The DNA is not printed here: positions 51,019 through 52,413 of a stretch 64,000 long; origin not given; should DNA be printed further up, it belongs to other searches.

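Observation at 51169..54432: Gene pair: nitrite/sulfite-reductase-like Fe-S protein followed 12 nt later by a soluble HAMP-HPt-HATPase (CheA-like) kinase with a Cys-containing N-domain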

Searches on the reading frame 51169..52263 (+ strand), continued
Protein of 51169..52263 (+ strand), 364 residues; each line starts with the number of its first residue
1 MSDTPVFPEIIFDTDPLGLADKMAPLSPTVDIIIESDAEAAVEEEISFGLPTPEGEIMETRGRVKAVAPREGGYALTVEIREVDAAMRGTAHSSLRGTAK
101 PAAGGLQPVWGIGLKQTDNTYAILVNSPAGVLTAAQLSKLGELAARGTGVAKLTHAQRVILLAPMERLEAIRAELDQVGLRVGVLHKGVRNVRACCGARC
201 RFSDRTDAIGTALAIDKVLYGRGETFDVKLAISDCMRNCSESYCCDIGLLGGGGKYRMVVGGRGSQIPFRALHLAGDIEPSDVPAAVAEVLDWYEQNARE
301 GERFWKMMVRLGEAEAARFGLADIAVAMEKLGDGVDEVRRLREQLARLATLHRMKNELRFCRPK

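Call 19: search_protein_families(library=pfam, alignment_id=A3, max_evalue=0.001)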
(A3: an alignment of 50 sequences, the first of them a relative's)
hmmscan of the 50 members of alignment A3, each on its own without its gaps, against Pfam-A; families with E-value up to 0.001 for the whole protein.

A. member 1, L001:6103-7056:- (317 aa): 1 family
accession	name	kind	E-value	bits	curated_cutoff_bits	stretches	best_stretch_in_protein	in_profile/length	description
PF12784.13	PDDEXK_2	-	1.1e-76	258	27.4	1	11-241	1-229/229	PD-(D/E)XK nuclease family transposase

B. families by the number of members that match (of 50 scanned): 79 families (the first 25 are shown)
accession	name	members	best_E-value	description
PF00011.27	HSP20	4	6.1e-22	Hsp20/alpha crystallin family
PF17886.7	ArsA_HSP20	4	7.2e-09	HSP20-like domain found in ArsA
PF06445.20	GyrI-like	2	3e-34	GyrI-like small molecule binding domain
PF12833.13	HTH_18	2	1.8e-21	Helix-turn-helix domain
PF00165.29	HTH_AraC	2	5.3e-19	Bacterial regulatory helix-turn-helix proteins, AraC family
PF14526.11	Cass2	2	5.4e-15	Integron-associated effector binding protein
PF07998.17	Peptidase_M54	2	1.6e-14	Peptidase family M54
PF00672.30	HAMP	2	4.1e-11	HAMP domain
PF06722.18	EryCIII-like_C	2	1.5e-09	Erythromycin biosynthesis protein CIII-like, C-terminal domain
PF04101.22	Glyco_tran_28_C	2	1.9e-05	Glycosyltransferase family 28 C-terminal domain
PF13528.12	Glyco_trans_1_3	2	4.6e-05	Glycosyl transferase family 1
PF02547.20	Queuosine_synth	1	5.8e-125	Queuosine biosynthesis protein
PF10609.15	ParA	1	5.6e-101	NUBPL iron-transfer P-loop NTPase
PF13646.12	HEAT_2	1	6.1e-98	HEAT repeats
PF12784.13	PDDEXK_2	1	1.1e-76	PD-(D/E)XK nuclease family transposase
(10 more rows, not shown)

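Call 22: search_solved_structures(query=A1, max_evalue=0.01, show_alignments=4)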
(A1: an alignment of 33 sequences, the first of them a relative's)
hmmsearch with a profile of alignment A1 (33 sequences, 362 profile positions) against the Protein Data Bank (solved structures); distinct sequences matched with E-value up to 0.01: 25.
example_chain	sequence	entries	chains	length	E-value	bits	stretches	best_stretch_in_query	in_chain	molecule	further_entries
7np8_A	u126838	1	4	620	5.4e-14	55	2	109-252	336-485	Coenzyme F420-dependent sulfite reductase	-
9tn7_A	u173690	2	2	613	7.4e-13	51.3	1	118-253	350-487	Coenzyme F420 hydrogenase/dehydrogenase beta subunit domain protein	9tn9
7npa_A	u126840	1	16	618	6.8e-12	48.1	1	86-252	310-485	Coenzyme F420-dependent sulfite reductase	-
1zj8_A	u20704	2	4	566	4.4e-11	45.4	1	106-310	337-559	Probable ferredoxin-dependent nitrite reductase NirA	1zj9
3or2_B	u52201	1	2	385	1.5e-06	30.5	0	128-254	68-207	Sulfite redcutase subunit beta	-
3or1_B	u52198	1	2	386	1.6e-06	30.5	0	128-254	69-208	Sulfite reductase beta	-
2v4j_B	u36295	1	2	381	9e-06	28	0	128-254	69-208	SULFITE REDUCTASE, DISSIMILATORY-TYPE SUBUNIT BETA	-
5h8v_A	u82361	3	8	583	7.4e-05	24.9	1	227-319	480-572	Sulfite reductase [ferredoxin], chloroplastic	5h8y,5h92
2xsj_B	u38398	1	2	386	0.00077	21.6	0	131-253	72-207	SULFITE REDUCTASE BETA SUBUNIT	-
3b0h_A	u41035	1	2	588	0.0016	20.6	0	117-252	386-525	Nitrite reductase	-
3or2_A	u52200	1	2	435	0.0021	20.2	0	281-319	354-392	Sulfite redcutase subunit alpha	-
3or1_A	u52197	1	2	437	0.0021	20.2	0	281-319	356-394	Sulfite reductase alpha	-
6c3x_A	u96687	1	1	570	0.0023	20.1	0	142-306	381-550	Sulfite reductase [NADPH] hemoprotein beta-component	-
2v4j_A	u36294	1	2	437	0.0027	19.8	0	281-316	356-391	SULFITE REDUCTASE, DISSIMILATORY-TYPE SUBUNIT ALPHA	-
3vlx_A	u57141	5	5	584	0.0029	19.7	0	116-251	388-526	Nitrite reductase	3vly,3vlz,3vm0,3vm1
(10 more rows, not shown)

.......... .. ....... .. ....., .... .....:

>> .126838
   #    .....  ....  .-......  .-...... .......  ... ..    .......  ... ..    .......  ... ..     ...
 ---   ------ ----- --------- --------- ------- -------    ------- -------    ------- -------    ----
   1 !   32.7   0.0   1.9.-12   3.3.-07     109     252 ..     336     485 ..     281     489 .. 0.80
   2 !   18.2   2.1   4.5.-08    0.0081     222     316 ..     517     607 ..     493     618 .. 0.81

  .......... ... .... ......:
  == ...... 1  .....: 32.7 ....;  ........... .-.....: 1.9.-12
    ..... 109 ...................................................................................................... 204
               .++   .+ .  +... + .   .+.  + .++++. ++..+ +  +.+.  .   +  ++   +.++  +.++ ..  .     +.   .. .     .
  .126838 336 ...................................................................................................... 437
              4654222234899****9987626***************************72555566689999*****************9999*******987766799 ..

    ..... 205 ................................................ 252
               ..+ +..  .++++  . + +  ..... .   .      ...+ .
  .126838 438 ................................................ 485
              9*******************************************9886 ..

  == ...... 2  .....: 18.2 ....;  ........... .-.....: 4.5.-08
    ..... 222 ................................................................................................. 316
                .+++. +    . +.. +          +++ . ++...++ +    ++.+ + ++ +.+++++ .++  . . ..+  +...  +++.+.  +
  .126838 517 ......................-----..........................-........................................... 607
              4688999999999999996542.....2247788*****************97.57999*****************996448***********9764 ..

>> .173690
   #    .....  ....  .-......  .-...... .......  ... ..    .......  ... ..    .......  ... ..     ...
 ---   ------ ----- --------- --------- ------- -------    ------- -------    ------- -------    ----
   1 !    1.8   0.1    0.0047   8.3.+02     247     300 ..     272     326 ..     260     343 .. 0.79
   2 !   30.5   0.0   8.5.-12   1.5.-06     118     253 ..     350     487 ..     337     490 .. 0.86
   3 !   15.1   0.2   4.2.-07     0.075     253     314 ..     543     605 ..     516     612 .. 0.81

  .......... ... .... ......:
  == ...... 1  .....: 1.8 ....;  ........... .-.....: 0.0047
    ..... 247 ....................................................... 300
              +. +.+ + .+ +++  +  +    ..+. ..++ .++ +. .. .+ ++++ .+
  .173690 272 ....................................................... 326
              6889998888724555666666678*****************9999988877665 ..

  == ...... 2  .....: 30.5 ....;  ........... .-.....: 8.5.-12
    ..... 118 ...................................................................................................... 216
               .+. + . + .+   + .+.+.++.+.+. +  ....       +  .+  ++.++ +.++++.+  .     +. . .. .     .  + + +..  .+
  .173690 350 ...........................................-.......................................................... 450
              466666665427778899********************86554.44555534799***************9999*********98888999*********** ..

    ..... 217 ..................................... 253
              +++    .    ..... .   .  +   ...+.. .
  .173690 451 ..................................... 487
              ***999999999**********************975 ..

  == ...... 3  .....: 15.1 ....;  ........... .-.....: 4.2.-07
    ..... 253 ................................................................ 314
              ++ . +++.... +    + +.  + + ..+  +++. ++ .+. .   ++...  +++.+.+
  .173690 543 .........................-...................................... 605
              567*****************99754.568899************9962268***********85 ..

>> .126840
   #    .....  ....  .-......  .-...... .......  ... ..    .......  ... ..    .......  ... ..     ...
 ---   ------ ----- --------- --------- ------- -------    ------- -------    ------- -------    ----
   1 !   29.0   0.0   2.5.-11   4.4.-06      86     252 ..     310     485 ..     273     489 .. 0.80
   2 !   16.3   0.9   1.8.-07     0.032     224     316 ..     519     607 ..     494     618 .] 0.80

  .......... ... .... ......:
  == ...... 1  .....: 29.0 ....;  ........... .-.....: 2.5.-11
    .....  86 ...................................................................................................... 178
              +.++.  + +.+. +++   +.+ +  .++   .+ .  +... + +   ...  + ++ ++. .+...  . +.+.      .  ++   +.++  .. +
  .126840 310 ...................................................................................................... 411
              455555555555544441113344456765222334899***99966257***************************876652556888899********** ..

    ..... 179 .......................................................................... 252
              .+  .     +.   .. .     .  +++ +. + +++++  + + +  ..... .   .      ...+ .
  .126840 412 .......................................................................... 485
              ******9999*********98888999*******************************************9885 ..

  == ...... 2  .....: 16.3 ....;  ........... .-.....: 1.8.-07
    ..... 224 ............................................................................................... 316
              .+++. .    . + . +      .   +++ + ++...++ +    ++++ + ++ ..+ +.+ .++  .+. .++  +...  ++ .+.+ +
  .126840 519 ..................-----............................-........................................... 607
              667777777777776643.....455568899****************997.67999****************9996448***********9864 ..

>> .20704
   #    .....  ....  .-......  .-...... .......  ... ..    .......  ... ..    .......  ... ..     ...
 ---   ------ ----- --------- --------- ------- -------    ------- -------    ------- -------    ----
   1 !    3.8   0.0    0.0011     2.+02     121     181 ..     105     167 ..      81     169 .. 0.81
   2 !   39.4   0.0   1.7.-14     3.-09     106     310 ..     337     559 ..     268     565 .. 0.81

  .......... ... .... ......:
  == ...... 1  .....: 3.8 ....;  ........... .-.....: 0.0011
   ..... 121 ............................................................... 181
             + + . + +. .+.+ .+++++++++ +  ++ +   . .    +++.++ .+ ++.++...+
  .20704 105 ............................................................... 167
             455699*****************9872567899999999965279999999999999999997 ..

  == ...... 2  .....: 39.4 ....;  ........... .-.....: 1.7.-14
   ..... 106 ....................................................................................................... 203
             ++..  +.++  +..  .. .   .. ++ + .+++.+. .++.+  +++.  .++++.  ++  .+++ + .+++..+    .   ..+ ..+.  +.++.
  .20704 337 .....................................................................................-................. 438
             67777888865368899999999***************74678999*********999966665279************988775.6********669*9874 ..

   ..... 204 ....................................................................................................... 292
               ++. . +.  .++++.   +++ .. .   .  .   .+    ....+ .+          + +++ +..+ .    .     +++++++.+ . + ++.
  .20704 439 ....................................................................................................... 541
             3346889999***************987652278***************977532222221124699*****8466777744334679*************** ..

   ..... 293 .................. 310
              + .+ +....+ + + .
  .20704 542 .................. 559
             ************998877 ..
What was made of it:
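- All four cluster cysteines are present (call 22).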

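Call 24: search_protein_families(library=pfam, proteins=[L018:2351-4207:+, L026:1475-2992:+, L031:2049-3416:+, L019:2356-2934:+, L013:4429-6816:+], max_evalue=0.01)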
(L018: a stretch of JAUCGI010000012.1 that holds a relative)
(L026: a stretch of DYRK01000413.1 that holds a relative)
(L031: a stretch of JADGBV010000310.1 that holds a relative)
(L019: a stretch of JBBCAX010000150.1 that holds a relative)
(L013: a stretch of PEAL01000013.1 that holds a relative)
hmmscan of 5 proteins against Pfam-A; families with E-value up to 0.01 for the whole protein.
L018:2351-4207:+ (618 aa): 2 families
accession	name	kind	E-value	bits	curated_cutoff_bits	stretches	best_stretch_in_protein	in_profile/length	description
PF07228.17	SpoIIE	-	9.2e-20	71.8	25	1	384-616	3-189/192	Stage II sporulation protein E (SpoIIE)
PF00672.30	HAMP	-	9.4e-07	29.5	25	1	261-303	10-52/53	HAMP domain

L026:1475-2992:+ (505 aa): 3 families
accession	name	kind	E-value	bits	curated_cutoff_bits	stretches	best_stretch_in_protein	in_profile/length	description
PF07228.17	SpoIIE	-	3e-12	47.3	25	1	316-501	2-157/192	Stage II sporulation protein E (SpoIIE)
PF00672.30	HAMP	-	3.1e-06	27.8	25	1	173-213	10-50/53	HAMP domain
PF18754.6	Nmad3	-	0.0064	16.6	27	0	148-221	31-96/247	Nucleotide modification associated domain 3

L031:2049-3416:+ (455 aa): 2 families
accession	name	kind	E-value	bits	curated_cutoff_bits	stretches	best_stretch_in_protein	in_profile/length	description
PF00512.31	HisKA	-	1.7e-09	38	26.9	1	378-437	4-62/66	His Kinase A (phospho-acceptor) domain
PF00672.30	HAMP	-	8.7e-05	23.2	25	1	175-217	10-52/53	HAMP domain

L019:2356-2934:+ (192 aa): 15 families
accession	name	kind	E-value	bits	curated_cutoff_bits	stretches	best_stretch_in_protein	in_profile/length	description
PF14697.11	Fer4_21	-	1.2e-15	57.9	35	2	55-99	8-56/59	4Fe-4S dicluster domain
PF00037.32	Fer4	-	4e-13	49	21.1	1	78-97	1-20/24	4Fe-4S binding domain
PF12838.12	Fer4_7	-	8.2e-12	45.8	27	2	55-98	2-51/52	4Fe-4S dicluster domain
PF12837.12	Fer4_6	-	1.1e-11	44.5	25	1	78-96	2-20/24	4Fe-4S binding domain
PF12797.12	Fer4_2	-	4.1e-10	39.4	24.5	1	78-96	3-21/22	4Fe-4S binding domain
PF13237.11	Fer4_10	-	5.2e-09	36.3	25.5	2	78-140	2-52/53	4Fe-4S dicluster domain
PF13187.11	Fer4_9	-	5.4e-09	36.4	27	2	55-98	2-50/52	4Fe-4S dicluster domain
PF25160.1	LdpA_Fe-S-bd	-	1.4e-07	31.6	27.6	1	61-100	9-43/49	LdpA Fe-S cluster-binding domain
PF13183.11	Fer4_8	-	4.1e-06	27.7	27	1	83-141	3-65/68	4Fe-4S dicluster domain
PF12798.12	Fer4_3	-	2.2e-05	25.4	27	0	85-97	1-13/15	4Fe-4S binding domain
PF13484.11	Fer4_16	-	5.9e-05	24.2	30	1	84-140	1-63/66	4Fe-4S double cluster binding domain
PF13534.11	Fer4_17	-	6.4e-05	23.9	22.2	1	84-141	1-57/61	4Fe-4S dicluster domain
PF12800.12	Fer4_4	-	0.00011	22.7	24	1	83-97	2-16/17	4Fe-4S binding domain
PF13459.11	Fer4_15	-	0.00062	20.9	22.4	1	79-97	2-20/66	4Fe-4S single cluster domain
PF17179.9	Fer4_22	-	0.00076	20.7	27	0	110-141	62-92/95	4Fe-4S dicluster domain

L013:4429-6816:+ (795 aa): 4 families
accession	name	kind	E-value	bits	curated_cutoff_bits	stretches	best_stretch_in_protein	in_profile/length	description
PF02518.31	HATPase_c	-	6.8e-15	55.9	26.4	1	590-729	5-110/111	Histidine kinase-, DNA gyrase B-, and HSP90-like ATPase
PF01627.28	Hpt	-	1.2e-11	45.1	24.6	1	401-482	11-82/84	Hpt domain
PF00672.30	HAMP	-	2.7e-06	28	25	1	179-221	10-52/53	HAMP domain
PF13426.13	PAS_9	-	0.0019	18.9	27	1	252-364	3-102/103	PAS domain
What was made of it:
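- Only 1 of the 31 paired genome loci has a ferredoxin gene inserted between the two genes (L019, call 24).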
